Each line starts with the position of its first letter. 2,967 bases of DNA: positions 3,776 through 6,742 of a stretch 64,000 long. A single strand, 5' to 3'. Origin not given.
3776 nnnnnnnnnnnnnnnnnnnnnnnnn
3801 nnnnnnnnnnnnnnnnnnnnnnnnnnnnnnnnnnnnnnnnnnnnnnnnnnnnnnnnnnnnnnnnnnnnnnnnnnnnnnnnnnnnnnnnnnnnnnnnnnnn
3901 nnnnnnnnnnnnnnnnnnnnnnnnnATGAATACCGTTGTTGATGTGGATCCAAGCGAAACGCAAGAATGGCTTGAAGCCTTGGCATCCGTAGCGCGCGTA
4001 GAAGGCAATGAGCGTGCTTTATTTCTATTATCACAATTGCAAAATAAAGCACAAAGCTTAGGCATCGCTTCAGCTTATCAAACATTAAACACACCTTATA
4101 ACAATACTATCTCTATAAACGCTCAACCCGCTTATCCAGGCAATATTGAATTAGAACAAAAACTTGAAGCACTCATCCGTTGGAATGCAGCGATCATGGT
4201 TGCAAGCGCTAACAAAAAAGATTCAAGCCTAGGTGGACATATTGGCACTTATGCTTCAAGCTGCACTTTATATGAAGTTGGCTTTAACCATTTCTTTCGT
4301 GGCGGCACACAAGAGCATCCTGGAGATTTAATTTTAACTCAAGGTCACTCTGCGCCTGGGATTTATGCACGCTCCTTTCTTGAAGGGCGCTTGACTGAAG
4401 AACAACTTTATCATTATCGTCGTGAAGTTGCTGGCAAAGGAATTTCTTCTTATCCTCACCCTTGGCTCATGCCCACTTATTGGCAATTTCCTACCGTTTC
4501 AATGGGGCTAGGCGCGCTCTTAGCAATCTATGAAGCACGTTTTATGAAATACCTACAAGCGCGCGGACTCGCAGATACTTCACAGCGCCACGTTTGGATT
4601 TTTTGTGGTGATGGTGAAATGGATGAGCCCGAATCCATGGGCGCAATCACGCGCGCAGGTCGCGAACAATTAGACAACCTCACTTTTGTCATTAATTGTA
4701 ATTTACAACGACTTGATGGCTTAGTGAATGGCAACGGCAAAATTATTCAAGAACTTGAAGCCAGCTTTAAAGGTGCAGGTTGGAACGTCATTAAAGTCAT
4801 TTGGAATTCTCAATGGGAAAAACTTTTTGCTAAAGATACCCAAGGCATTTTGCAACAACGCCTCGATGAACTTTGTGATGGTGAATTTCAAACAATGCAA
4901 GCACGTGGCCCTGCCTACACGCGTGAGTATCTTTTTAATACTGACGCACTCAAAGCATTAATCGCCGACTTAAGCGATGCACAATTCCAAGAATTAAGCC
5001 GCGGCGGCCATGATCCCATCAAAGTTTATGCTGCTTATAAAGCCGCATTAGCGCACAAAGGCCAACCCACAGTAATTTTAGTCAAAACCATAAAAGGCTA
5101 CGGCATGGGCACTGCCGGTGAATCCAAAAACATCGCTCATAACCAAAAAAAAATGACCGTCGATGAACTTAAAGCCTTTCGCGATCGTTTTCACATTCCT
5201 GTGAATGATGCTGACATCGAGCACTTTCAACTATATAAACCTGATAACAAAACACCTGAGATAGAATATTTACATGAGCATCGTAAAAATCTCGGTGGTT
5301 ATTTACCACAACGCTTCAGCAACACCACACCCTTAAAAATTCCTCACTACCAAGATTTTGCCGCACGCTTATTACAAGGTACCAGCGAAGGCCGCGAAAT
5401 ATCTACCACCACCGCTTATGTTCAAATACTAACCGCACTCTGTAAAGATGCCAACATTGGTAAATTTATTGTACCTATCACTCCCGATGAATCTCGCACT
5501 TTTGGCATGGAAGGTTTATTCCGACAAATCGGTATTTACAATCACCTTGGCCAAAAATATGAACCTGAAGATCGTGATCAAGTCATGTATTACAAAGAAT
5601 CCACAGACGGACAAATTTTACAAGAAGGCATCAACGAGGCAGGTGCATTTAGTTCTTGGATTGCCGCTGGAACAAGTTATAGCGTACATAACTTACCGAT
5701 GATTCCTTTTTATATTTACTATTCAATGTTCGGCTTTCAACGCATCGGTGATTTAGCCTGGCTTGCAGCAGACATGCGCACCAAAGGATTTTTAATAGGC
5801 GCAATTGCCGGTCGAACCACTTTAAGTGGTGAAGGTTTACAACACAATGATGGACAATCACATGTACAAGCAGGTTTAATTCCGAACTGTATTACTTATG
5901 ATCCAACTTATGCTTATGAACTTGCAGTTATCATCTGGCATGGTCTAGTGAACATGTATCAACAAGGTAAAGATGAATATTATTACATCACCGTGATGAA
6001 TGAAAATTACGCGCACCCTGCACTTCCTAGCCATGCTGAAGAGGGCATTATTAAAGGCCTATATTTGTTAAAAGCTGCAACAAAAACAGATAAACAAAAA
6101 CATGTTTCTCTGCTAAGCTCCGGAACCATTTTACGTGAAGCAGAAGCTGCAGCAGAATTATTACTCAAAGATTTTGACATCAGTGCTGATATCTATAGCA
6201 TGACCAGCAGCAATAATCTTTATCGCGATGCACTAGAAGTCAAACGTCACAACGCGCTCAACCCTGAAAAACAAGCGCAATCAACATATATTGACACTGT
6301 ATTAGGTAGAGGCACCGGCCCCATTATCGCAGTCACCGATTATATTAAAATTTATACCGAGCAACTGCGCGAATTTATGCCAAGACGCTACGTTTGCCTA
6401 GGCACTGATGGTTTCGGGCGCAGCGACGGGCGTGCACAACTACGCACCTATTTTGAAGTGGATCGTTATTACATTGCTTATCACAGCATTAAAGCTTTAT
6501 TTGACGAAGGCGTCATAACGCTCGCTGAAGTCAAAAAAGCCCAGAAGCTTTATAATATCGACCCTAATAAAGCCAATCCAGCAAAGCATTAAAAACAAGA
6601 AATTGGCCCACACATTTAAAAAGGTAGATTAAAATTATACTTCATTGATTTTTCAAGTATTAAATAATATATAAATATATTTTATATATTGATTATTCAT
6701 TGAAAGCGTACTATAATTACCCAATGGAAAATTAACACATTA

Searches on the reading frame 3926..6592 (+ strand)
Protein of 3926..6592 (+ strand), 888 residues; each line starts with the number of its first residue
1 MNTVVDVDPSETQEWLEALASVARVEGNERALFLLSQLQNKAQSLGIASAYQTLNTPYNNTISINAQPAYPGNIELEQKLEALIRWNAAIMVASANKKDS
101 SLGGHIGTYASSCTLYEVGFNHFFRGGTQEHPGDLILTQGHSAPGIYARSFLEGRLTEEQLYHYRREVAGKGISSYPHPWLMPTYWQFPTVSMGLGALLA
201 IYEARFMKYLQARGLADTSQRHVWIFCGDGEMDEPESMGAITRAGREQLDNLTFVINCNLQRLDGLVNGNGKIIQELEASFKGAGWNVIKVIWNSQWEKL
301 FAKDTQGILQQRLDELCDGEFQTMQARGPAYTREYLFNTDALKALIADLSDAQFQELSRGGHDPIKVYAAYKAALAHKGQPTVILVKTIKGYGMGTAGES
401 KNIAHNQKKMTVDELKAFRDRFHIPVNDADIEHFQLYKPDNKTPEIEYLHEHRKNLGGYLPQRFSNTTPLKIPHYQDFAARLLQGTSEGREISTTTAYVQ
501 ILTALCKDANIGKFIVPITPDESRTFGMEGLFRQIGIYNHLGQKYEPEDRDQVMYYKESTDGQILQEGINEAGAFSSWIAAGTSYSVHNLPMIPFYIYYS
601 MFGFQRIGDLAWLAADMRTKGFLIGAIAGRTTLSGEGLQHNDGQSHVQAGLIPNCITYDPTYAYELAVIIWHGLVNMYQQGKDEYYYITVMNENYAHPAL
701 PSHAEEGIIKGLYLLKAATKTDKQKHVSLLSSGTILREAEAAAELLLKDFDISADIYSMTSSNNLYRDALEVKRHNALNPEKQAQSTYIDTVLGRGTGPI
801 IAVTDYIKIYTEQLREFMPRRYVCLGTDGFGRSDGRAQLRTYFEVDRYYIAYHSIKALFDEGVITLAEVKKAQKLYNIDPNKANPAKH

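Call 18: find_related_loci(query=window:3926-6592:+, collection=genome_contigs, flank=10000)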
Query window:3926-6592:+ (888 aa) in genome_contigs; peptide patterns used: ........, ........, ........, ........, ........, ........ (x = any residue, [..] = any of these).
600 stretches matched a pattern (row limit reached: there are more); 593 encode a relative of the query (tblastn E <= 1e-3); the best 80 are kept; 80 distinct loci.
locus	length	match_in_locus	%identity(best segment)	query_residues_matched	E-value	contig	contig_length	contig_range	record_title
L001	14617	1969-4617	58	1-885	0e+0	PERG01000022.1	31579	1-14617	MAG: Methylotenera sp. isolate PB2.3.53 PB2_1000790_31579, whole genome shotgun sequence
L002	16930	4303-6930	59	6-885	0e+0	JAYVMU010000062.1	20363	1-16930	MAG: Methylophilaceae bacterium isolate GL61_DN_metabinner_1 GL61_DN_metabinner_1_61, whole genome shotgun sequence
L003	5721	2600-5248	58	4-885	0e+0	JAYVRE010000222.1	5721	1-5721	MAG: Methylotenera sp. isolate GL72_UP_metabinner_56 GL72_UP_metabinner_56_221, whole genome shotgun sequence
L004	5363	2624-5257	58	6-887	0e+0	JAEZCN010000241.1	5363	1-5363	MAG: Proteobacteria bacterium isolate OH_CBrB_251 k127_3925633, whole genome shotgun sequence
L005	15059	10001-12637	58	4-886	0e+0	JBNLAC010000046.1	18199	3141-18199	MAG: Methylophilaceae bacterium isolate D1.bin.12.strict NODE_46_length_18199_cov_4.766141, whole genome shotgun sequenc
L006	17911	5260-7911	58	1-887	0e+0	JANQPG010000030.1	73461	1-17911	MAG: Woeseiaceae bacterium isolate IP29b_bin.156 k99_2269662, whole genome shotgun sequence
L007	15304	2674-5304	58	5-885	0e+0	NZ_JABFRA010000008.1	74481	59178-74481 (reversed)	MAG: Methylotenera sp. isolate P-RSF-IL-11 seq_158, whole genome shotgun sequence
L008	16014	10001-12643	58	1-885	0e+0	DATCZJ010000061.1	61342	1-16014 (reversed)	MAG TPA_asm: Woeseiaceae bacterium isolate SMAG_U67 k141_1434699, whole genome shotgun sequence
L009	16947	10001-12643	57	1-885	0e+0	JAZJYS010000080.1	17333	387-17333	MAG: Pseudomonadota bacterium isolate ADI_H1L3_4_122_18_3-bin014 ADIH1L34_B014_0_000000000080, whole genome shotgun sequ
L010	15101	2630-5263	58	6-887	0e+0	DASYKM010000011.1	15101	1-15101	MAG TPA_asm: Steroidobacteraceae bacterium isolate SMAG_U4322 k141_1915147, whole genome shotgun sequence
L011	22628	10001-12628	58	6-885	0e+0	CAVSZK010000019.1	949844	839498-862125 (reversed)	MAG: uncultured Gammaproteobacteria bacterium isolate MFD04716.bin.1.412 genome assembly, contig: contig_6525, whole gen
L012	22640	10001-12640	58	2-885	0e+0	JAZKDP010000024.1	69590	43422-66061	MAG: Pseudomonadota bacterium isolate DC_HB_01_SPN181219-bin056_1 DCHB01SPN_B056_1_000000000024, whole genome shotgun se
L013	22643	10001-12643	57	1-885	0e+0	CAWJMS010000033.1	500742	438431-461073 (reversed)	MAG: uncultured Gammaproteobacteria bacterium isolate MFD02809.bin.2.314 genome assembly, contig: contig_56303, whole ge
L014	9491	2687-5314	59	6-885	0e+0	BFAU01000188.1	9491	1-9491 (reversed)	Bacterium MnTg04 DNA, NODE_57_188, whole genome shotgun sequence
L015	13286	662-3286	57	8-885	0e+0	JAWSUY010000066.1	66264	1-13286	MAG: Agarilytica sp. isolate BHT04_PHB_gam1 A6P3HB_contig_1684, whole genome shotgun sequence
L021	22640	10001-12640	57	6-888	0e+0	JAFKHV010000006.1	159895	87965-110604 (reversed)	MAG: Legionella sp. isolate SCN18_10_11_15_R5_P_41_27 SCN18_10_11_15_R5_P_scaffold_90, whole genome shotgun sequence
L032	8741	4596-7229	57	6-885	0e+0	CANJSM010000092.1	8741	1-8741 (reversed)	MAG: Legionellaceae bacterium isolate RH-23may17-664 genome assembly, contig: RH-23may17-C65998, whole genome shotgun se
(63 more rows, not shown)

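Call 45: find_related_loci(query=window:3926-6592:+, collection=metagenome_contigs, flank=10000)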
Query window:3926-6592:+ (888 aa) in metagenome_contigs; peptide patterns used: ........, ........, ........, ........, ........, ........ (x = any residue, [..] = any of these).
600 stretches matched a pattern (row limit reached: there are more); 583 encode a relative of the query (tblastn E <= 1e-3); the best 80 are kept; 80 distinct loci.
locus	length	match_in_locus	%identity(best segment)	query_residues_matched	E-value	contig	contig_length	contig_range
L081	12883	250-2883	61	6-885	0e+0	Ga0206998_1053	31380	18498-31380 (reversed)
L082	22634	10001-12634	60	5-885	0e+0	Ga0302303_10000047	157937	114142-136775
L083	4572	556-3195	58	4-886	0e+0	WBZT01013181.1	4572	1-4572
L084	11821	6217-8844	59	6-885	0e+0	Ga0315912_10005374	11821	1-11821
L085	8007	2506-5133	57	6-885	0e+0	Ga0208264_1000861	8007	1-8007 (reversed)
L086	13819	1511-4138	57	6-885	0e+0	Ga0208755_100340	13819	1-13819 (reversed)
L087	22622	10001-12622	58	6-885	0e+0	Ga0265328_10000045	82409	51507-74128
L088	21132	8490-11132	57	1-885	0e+0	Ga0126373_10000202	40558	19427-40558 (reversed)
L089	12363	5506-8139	58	6-885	0e+0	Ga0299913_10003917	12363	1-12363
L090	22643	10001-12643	57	1-885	0e+0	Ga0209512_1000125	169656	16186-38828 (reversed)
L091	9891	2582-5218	58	6-885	0e+0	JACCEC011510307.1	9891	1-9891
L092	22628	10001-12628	57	6-885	0e+0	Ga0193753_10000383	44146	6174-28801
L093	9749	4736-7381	58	1-885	0e+0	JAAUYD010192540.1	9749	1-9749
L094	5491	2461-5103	58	1-885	0e+0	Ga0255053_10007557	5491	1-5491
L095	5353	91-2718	58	6-885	0e+0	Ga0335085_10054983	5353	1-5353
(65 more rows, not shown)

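Call 51: find_encoding_contigs(protein=window:3926-6592:+, flank=1000, max_places=3)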
Protein window:3926-6592:+ (888 aa): no gene with exactly this product is on record in the collection.

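Call 65: search_protein_families(library=pfam, proteins=[L021:12691-14307:+, L081:2904-4232:+, L032:7256-8521:+], max_evalue=0.00001)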
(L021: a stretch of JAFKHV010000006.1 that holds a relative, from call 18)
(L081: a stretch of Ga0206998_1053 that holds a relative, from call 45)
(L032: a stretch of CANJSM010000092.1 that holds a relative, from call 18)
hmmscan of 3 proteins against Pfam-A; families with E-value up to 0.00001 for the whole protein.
L021:12691-14307:+ (538 aa): 6 families
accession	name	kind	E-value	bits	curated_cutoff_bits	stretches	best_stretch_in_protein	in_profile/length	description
PF00198.28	2-oxoacid_dh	-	2.3e-81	273.1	23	1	309-538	3-232/232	2-oxoacid dehydrogenases acyltransferase (catalytic domain)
PF00364.28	Biotin_lipoyl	-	2e-39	133.7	22.1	2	6-77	2-73/73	Biotin-requiring enzyme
PF02817.22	E3_binding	-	2.3e-14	53.7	23.7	1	243-278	1-36/36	e3 binding domain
PF13533.13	Biotin_lipoyl_2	-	2.5e-12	46.7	29.8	0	164-192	3-31/32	Biotin-lipoyl like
PF01597.25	GCV_H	-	5.7e-10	39.6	22.2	0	114-182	12-81/122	Glycine cleavage H-protein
PF07831.19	PYNP_C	-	8.4e-07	29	27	0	173-198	34-59/75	Pyrimidine nucleoside phosphorylase C-terminal domain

L081:2904-4232:+ (442 aa): 3 families
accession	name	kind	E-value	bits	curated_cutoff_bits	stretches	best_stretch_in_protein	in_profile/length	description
PF00198.28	2-oxoacid_dh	-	1.1e-79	267.6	23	1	214-442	4-232/232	2-oxoacid dehydrogenases acyltransferase (catalytic domain)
PF00364.28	Biotin_lipoyl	-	9.9e-21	73.8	22.1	1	3-75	1-73/73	Biotin-requiring enzyme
PF02817.22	E3_binding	-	2.6e-12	47.2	23.7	1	143-178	1-36/36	e3 binding domain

L032:7256-8521:+ (421 aa): 4 families
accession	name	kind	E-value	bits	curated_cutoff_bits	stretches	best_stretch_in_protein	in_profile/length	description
PF00198.28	2-oxoacid_dh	-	4.9e-78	262.2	23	1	198-421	5-232/232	2-oxoacid dehydrogenases acyltransferase (catalytic domain)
PF00364.28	Biotin_lipoyl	-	3e-20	72.3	22.1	1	6-77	2-73/73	Biotin-requiring enzyme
PF02817.22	E3_binding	-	4e-10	40.2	23.7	1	131-165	2-36/36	e3 binding domain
PF13533.13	Biotin_lipoyl_2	-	1.1e-06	28.8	29.8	0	50-75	4-29/32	Biotin-lipoyl like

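Call 78: list_cluster_members(proteins=[window:3926-6592:+, window:11554-12621:-, window:17666-19660:-, window:22896-24971:-, window:38393-40663:-, window:46428-48890:-, window:48924-50393:-, window:51570-53111:-, window:60748-62037:-, window:32385-33683:+])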
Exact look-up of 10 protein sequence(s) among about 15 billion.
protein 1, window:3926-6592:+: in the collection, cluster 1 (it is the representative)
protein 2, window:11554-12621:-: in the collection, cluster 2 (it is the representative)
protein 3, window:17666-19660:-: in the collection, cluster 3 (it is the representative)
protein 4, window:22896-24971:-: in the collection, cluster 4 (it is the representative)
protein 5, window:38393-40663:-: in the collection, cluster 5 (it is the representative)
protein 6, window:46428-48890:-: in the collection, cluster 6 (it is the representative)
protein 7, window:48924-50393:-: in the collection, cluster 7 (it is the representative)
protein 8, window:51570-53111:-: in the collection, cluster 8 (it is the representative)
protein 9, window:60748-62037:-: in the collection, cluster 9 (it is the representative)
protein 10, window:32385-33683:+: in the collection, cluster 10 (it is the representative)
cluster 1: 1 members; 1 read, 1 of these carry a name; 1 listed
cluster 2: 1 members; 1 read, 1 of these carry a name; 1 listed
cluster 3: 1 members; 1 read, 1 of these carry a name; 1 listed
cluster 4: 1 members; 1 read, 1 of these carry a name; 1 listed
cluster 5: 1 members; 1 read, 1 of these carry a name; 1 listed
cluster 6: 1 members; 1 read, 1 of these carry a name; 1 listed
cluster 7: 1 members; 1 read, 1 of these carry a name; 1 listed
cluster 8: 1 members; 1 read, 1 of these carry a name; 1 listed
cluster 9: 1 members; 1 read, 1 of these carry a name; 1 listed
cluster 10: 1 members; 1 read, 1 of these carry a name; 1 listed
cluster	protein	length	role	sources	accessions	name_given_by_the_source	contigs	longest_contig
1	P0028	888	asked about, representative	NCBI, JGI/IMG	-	pyruvate dehydrogenase E1 component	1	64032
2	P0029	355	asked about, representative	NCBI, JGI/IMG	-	DNA recombination protein RmuC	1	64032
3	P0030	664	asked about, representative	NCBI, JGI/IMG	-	DNA ligase (NAD+)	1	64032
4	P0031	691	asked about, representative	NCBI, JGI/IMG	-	glycyl-tRNA synthetase beta chain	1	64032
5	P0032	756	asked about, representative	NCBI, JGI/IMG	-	topoisomerase-4 subunit A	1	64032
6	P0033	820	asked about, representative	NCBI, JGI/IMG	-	translation initiation factor IF-2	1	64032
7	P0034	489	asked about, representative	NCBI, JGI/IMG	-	N utilization substance protein A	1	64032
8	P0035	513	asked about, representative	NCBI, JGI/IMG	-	phosphoenolpyruvate carboxykinase (ATP)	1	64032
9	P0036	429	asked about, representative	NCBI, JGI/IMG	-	adenylosuccinate synthase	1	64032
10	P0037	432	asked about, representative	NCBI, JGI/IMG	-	hypothetical protein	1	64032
